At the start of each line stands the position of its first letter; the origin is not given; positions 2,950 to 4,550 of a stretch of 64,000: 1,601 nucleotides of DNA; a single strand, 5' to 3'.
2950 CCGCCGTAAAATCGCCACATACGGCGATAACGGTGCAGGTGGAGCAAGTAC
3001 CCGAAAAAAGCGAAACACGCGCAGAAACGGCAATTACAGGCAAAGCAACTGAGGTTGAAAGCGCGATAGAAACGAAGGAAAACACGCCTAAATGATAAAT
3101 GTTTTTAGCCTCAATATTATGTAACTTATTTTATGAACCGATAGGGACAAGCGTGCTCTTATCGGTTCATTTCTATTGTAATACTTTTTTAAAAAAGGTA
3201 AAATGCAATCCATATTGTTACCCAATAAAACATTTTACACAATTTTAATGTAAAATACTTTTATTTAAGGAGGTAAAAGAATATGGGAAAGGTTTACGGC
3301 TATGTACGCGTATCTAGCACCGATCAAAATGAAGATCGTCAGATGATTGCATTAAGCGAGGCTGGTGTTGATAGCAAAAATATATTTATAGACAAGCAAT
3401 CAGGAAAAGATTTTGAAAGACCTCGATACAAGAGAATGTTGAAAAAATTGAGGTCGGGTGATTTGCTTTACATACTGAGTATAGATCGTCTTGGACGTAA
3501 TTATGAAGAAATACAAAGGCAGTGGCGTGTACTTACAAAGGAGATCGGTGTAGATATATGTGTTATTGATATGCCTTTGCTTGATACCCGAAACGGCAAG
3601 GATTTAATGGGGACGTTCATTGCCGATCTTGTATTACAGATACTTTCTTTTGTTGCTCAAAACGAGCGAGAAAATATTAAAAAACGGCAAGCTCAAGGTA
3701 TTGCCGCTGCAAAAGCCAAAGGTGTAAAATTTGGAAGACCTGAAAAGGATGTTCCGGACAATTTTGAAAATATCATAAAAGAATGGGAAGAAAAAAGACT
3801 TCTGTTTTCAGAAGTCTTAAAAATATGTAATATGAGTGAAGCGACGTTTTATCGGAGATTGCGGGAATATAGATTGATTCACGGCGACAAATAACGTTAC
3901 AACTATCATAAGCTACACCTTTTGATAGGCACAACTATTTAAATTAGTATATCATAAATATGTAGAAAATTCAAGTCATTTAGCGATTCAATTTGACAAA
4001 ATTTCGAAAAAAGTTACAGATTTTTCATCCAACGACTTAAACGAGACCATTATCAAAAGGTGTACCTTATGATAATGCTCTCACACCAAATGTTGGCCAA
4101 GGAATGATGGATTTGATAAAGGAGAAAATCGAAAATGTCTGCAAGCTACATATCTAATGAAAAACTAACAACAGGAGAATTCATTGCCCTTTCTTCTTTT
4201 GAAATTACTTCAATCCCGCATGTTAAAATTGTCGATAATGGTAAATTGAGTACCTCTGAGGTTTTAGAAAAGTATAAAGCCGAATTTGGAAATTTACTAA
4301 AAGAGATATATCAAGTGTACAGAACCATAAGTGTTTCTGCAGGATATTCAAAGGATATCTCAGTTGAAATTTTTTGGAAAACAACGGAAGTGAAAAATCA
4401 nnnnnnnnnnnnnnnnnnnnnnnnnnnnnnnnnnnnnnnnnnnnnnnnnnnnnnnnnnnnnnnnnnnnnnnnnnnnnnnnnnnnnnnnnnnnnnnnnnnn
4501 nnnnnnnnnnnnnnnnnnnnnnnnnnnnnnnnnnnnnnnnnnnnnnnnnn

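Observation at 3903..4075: Hin-type invertible promoter switch between the invertase and the 7-gene operon, apparently captured OFF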

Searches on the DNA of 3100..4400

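Call 73: search_rna_families(source=window, start=3100, end=4400, threshold=evalue, max_evalue=1)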
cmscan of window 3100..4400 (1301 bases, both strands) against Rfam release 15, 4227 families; matches with E-value up to 1: 0.
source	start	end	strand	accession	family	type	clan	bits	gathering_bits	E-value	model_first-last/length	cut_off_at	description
